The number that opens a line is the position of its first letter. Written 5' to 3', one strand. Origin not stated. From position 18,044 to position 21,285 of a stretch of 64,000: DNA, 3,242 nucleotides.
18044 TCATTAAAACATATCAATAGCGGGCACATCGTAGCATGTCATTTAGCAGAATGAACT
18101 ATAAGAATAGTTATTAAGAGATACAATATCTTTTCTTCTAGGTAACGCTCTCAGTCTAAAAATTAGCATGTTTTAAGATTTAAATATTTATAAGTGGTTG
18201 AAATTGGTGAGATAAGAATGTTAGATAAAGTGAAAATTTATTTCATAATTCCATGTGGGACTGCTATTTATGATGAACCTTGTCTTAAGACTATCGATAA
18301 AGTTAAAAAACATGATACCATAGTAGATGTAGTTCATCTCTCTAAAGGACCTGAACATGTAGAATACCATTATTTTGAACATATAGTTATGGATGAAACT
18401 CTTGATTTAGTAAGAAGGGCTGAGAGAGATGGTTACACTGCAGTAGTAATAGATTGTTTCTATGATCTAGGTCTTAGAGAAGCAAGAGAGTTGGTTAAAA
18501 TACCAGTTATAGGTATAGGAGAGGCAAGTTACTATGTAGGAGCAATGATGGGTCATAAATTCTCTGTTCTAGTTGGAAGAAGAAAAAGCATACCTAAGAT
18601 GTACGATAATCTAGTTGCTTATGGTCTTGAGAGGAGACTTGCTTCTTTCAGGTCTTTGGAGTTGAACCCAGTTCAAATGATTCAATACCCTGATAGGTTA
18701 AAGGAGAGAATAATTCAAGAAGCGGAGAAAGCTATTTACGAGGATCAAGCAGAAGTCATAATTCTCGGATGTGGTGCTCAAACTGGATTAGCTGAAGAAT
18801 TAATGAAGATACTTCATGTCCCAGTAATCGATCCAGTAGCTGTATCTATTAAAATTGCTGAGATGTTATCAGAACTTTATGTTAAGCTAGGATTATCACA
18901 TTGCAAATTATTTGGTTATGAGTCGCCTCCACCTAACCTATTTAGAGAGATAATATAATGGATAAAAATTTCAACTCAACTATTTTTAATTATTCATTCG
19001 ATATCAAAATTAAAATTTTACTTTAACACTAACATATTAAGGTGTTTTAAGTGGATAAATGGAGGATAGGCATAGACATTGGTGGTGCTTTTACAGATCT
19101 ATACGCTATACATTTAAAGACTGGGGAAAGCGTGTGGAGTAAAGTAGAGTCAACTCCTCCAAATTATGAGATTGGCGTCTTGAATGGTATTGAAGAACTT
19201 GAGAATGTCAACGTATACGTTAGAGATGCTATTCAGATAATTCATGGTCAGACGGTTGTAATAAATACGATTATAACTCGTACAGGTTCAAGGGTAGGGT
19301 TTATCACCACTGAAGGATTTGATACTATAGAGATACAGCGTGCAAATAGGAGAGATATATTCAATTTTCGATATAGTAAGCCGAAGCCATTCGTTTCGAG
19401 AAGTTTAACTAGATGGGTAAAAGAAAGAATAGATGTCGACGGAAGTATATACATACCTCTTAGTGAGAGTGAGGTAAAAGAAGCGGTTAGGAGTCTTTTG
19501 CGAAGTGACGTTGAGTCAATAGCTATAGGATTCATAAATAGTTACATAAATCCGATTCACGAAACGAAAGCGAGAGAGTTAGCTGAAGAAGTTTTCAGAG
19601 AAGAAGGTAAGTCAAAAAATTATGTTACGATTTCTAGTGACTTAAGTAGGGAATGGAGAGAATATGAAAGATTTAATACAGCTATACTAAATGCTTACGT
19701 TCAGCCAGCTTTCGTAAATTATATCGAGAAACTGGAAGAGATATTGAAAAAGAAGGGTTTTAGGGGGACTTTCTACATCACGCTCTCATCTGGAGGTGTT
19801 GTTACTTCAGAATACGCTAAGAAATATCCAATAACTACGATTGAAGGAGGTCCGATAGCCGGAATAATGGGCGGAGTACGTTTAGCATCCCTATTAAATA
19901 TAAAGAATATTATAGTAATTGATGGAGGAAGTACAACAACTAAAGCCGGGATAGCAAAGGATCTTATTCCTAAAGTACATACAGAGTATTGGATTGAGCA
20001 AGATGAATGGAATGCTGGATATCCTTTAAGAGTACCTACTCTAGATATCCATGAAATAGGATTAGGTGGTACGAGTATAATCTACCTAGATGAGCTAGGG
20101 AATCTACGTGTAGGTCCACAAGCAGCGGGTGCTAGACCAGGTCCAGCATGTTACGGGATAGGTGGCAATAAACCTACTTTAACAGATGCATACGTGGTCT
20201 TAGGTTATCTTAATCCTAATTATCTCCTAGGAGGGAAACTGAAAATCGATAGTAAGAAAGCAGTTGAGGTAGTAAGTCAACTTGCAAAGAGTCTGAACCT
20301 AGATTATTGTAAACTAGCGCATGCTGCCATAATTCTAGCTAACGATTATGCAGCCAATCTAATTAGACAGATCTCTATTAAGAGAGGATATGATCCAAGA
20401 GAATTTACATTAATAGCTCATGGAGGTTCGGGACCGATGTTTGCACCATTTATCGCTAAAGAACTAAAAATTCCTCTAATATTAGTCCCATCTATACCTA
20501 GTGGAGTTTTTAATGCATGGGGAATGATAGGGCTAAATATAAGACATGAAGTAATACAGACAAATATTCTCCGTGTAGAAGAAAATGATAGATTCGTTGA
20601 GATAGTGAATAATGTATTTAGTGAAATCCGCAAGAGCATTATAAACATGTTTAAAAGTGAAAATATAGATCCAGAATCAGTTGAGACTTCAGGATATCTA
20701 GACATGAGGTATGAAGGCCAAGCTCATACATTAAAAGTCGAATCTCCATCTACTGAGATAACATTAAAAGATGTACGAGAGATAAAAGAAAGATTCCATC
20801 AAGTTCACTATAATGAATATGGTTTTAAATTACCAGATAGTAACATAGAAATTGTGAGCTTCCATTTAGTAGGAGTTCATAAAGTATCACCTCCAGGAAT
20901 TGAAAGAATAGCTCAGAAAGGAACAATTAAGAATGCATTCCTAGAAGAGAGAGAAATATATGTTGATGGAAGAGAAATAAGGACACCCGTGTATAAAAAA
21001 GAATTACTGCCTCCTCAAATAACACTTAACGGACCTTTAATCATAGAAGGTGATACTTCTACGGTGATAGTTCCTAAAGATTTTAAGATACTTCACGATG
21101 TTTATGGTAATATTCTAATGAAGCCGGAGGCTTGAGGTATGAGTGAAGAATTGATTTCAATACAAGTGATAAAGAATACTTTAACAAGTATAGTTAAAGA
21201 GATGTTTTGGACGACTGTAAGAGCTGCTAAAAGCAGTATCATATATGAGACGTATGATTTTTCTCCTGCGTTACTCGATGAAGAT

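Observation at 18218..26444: Racemase - HyuA/HyuB - glycyl radical enzyme - activase island behind an Opp/Dpp-class transporter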

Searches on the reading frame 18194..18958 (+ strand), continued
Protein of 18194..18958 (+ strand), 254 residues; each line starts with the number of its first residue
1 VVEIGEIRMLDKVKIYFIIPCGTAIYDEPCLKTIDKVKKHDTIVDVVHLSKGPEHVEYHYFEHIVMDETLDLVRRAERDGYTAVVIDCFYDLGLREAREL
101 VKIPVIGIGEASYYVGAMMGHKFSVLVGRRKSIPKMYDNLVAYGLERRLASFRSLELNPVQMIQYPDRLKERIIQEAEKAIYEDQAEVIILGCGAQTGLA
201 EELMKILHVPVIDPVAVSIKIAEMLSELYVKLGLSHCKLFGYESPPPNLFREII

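Call 64: search_protein_families(library=ncbifam, proteins=[L124:1192-2304:-, L119:3139-4155:+, L171:16079-17062:+, L170:17143-19230:+], max_evalue=1e-10)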
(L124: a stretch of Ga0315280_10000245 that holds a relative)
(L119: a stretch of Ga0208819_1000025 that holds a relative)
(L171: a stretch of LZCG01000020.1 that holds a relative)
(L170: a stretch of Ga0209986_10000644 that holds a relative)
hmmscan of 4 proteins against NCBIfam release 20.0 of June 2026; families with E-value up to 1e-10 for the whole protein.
L124:1192-2304:- (370 aa): 14 families
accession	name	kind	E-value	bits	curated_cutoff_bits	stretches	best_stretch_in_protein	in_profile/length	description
NF040821.1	dipep_PepQ_Arch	equivalog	1.8e-72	244.2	630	1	11-367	1-345/346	Xaa-Pro dipeptidase PepQ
NF007310.0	PRK09795.1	equivalog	6.6e-61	206.1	393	1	22-367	13-355/361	aminopeptidase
NF038259.1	ectoine_DoeA_2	exception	5.5e-43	147.1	575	1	7-368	12-384/386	ectoine hydrolase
NF008131.0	PRK10879.1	equivalog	1.1e-31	110.1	465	1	136-356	164-413/438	Xaa-Pro aminopeptidase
TIGR00500.1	met_pdase_I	equivalog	6.3e-30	104.5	171.35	1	145-366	3-233/247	type I methionyl aminopeptidase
NF011173.0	PRK14575.1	equivalog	1.8e-23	83.2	850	1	129-367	162-402/406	putative peptidase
NF011720.0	PRK15173.1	subfamily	1.8e-23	83.1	420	1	129-367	99-339/343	peptidase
NF011174.0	PRK14576.1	subfamily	5.8e-23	81.4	487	1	130-367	162-401/405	putative endopeptidase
TIGR02993.1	ectoine_eutD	equivalog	6.9e-23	81.4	613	1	7-369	9-389/391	ectoine hydrolase DoeA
NF008970.0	PRK12318.1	equivalog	3.1e-21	75.9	267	1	144-344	42-252/291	methionyl aminopeptidase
NF010133.0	PRK13607.1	equivalog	9.1e-18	64.3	339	1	100-289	117-305/443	Xaa-Pro dipeptidase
TIGR00501.1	met_pdase_II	equivalog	2.1e-13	50.5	222.65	1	156-334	11-189/295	type II methionyl aminopeptidase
NF005583.0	PRK07281.1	equivalog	1.1e-11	44.5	445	0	232-336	128-235/286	methionyl aminopeptidase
NF009533.0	PRK12897.1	equivalog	1.8e-11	43.8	488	1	144-337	3-205/248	type I methionyl aminopeptidase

L119:3139-4155:+ (338 aa): 13 families
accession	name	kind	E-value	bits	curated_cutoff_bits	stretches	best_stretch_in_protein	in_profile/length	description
NF006379.0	PRK08618.1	equivalog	2.2e-93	313.1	417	1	25-338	13-326/326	ornithine cyclodeaminase family protein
TIGR02371.1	ala_DH_arch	equivalog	5.7e-82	275.4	409.15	1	25-337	14-323/325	alanine dehydrogenase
NF004793.0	PRK06141.1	equivalog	4.5e-70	236.1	322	1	37-329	21-313/314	bifunctional Delta(1)-pyrroline-2-carboxylate/Delta(1)-piperideine-2-carboxylate reductase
NF006141.0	PRK08291.1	equivalog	1e-55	189.1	408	1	27-336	19-328/330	cyclodeaminase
TIGR03944.1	dehyd_SbnB_fam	equivalog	1.9e-55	188.2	326.9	1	26-337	16-325/327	2,3-diaminopropionate biosynthesis protein SbnB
TIGR02992.1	ectoine_eutC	equivalog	1.2e-49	169.1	471.65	1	28-334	17-323/326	ectoine utilization protein EutC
NF045643.1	ImmsucRedBhcD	equivalog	1.2e-47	162.9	500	1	59-338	46-321/321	iminosuccinate reductase BhcD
NF005603.0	PRK07340.1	equivalog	5.3e-47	160.5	266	1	28-328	19-304/307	delta(1)-pyrroline-2-carboxylate reductase family protein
NF005762.1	PRK07589.1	equivalog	5.4e-44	150.5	350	1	57-337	48-319/334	ornithine cyclodeaminase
NF005296.0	PRK06823.1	equivalog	9.6e-41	139.8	438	1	26-327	14-313/315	ornithine cyclodeaminase family protein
NF004848.0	PRK06199.1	subfamily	2.2e-37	129.1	362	1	63-337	78-371/379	tyramine oxidase subunit B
NF045512.1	PyrPipCarbRedLhpI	equivalog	3.3e-37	128.3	400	1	23-325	10-295/298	bifunctional Delta(1)-pyrroline-2-carboxylate/Delta(1)-piperideine-2-carboxylate reductase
NF005011.0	PRK06407.1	subfamily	9.5e-27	94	337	1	26-324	15-296/302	ornithine cyclodeaminase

L171:16079-17062:+ (327 aa): 6 families
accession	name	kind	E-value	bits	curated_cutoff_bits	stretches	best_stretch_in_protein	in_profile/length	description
NF010576.0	PRK13969.1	equivalog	4e-102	341.6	556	1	1-320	1-334/335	proline racemase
NF010578.0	PRK13971.1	equivalog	5.8e-77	259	376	1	6-320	5-332/333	4-hydroxyproline epimerase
NF045511.1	TransHydProDhtase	equivalog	1.2e-74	251.5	540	1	1-318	1-332/335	trans-3-hydroxy-L-proline dehydratase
NF047722.1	T3LHypDht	equivalog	4.2e-65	220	550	1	1-320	1-335/341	trans-3-hydroxy-L-proline dehydratase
NF052296.1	HdxProlEpimProt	equivalog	7.9e-63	212.7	450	1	8-318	2-308/309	4-hydroxyproline epimerase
NF010577.0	PRK13970.1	equivalog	5.7e-49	167.1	442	1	6-317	4-308/311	4-hydroxyproline epimerase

L170:17143-19230:+ (695 aa): 7 families
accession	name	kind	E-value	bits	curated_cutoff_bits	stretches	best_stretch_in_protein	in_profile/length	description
TIGR01372.1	soxA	subfamily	1.4e-41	142.3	1164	1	120-375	170-427/996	sarcosine oxidase subunit alpha family protein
NF009410.0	PRK12771.1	subfamily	6.5e-15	54.7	516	0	120-157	140-177/566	NAD(P)-binding protein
NF041087.1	bile_acid_BaiCD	equivalog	1.1e-13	50.2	825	0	111-159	374-421/642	bile acid Fe-S flavoenzyme BaiCD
TIGR03377.1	glycerol3P_GlpA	equivalog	7.1e-12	44.6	552.8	0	601-666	413-479/530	anaerobic glycerol-3-phosphate dehydrogenase subunit GlpA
TIGR02374.1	nitri_red_nirB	equivalog_domain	1.2e-11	43.8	578.35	0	581-664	389-469/794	nitrite reductase large subunit NirB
NF045599.1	bili_reduct_long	exception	1.9e-11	43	750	0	120-159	383-422/641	bilirubin reductase, long form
TIGR01292.1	TRX_reduct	equivalog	3.1e-11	42.6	343.45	1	121-378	3-246/300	thioredoxin-disulfide reductase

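Call 68: search_solved_structures(query=A4, max_evalue=10, show_alignments=1)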
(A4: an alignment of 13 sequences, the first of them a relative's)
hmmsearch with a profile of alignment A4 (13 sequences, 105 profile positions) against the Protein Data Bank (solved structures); distinct sequences matched with E-value up to 10: 15.
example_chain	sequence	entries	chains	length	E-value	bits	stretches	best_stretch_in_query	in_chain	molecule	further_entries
8uc3_D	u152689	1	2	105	6.2e-12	48.9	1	11-98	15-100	Protein AlbB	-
9exv_C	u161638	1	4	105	6.1e-10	42.5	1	9-99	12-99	AlbB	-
8e1e_A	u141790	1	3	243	0.015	18.7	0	4-90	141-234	SG122_C3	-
3e56_A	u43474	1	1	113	0.19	15.2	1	45-92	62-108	Putative uncharacterized protein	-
3r0a_A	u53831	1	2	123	0.21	15.1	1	45-100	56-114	Putative transcriptional regulator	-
2l69_A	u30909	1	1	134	0.34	14.4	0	57-94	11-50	Rossmann 2x3 fold protein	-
2f33_A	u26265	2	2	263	0.71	13.4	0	56-102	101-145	Calbindin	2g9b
8h70_A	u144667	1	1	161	0.77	13.3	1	39-94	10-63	Phosphate regulon sensor protein PhoR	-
5oqm_n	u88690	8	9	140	0.9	13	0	52-102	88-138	Mediator of RNA polymerase II transcription subunit 21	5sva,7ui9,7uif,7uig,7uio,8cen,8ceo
4hei_A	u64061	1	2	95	0.96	13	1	58-102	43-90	RIBOSOME HIBERNATION PROTEIN YHBH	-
1yke_B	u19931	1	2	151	0.97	12.9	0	52-102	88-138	RNA polymerase II holoenzyme component SRB7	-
5tgw_A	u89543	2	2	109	2.2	11.8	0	38-77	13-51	PS1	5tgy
2lrh_A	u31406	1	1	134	6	10.4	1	55-91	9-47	De novo designed protein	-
2lci_A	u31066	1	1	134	6.2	10.4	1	55-91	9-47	Protein OR36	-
2lr0_A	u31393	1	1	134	8.4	9.9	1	55-92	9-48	P-loop ntpase fold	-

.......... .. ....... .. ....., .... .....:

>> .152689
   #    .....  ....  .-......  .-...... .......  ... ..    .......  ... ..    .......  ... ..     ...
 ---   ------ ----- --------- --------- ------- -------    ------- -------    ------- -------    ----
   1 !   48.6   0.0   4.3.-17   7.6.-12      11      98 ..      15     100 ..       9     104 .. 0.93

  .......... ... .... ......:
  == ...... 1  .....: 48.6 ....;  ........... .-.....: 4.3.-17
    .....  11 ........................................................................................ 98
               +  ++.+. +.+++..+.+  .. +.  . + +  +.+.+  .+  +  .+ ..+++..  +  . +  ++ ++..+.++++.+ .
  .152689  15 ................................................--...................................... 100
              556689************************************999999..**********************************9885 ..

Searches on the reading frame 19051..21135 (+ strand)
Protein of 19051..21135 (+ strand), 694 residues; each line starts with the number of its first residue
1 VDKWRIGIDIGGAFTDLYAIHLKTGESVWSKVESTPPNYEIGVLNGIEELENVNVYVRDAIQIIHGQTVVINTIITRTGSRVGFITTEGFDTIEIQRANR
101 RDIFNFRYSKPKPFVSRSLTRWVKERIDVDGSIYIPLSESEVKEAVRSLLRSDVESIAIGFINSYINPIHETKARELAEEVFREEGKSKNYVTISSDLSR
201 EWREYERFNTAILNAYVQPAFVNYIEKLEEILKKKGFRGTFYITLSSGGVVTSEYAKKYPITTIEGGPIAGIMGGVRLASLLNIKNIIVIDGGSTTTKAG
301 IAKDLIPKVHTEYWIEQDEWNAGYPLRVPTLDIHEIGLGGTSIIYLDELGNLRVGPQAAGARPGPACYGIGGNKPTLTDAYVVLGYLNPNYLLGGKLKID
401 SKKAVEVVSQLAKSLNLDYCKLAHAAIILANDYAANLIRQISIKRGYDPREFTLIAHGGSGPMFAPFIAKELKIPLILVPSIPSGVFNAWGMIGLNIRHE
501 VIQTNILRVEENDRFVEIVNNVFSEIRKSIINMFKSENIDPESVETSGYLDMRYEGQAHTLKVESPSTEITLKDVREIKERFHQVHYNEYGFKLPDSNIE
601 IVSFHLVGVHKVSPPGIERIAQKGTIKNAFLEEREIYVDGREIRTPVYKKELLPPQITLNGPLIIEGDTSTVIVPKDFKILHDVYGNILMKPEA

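Call 3: search_protein_families(library=pfam, proteins=[window:19051-21135:+])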
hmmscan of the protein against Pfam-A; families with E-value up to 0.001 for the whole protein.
window:19051-21135:+ (694 aa): 3 families
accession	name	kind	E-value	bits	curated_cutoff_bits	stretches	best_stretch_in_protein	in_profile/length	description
PF01968.24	Hydantoinase_A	-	9.5e-83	278.2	22.9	1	207-493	1-283/291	Hydantoinase/oxoprolinase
PF05378.19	Hydant_A_N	-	1.4e-42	145.8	25.2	1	5-181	1-175/176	Hydantoinase/oxoprolinase N-terminal region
PF19278.4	Hydant_A_C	-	5.5e-20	72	21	1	513-685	8-185/193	Hydantoinase/oxoprolinase C-terminal domain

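Call 4: search_protein_families(library=ncbifam, proteins=[window:19051-21135:+])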
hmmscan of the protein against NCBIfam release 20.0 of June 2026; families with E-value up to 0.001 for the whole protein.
window:19051-21135:+ (694 aa): 3 families
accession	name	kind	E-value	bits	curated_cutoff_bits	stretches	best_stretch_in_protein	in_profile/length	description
NF050156.1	CapLactmsAlpCapA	equivalog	4.9e-142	474.6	1000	1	4-683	1-678/689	caprolactamase subunit alpha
NF042975.2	AcphenoCarb_ApcC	equivalog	4.4e-92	309.5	1500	1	6-683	11-702/733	acetophenone carboxylase subunit gamma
NF042960.1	AcphenoCarb_ApcA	equivalog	6.3e-60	203.2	1250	1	6-691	4-656/658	acetophenone carboxylase subunit alpha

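Call 20: search_solved_structures(query=window:19051-21135:+, max_evalue=0.001)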
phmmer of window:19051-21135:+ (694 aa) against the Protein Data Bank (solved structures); distinct sequences matched with E-value up to 0.001: 6.
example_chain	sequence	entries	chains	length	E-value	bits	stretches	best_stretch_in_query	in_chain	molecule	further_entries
7hk5_A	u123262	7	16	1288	1.2e-118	400.6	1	5-690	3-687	N-methylhydantoinase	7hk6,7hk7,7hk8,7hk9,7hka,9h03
6yra_A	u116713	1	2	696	9.9e-95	321.5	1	3-683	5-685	5-oxoprolinase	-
5l9w_B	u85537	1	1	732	2e-85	290.7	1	6-690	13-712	Acetophenone carboxylase gamma subunit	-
5m45_B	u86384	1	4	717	4e-73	250.1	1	6-681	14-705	Acetone carboxylase beta subunit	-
5svb_B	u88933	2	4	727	2.9e-72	247.3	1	6-681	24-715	Acetone carboxylase beta subunit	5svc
5l9w_b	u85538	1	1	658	8.1e-47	163.2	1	5-688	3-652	Acetophenone carboxylase alpha subunit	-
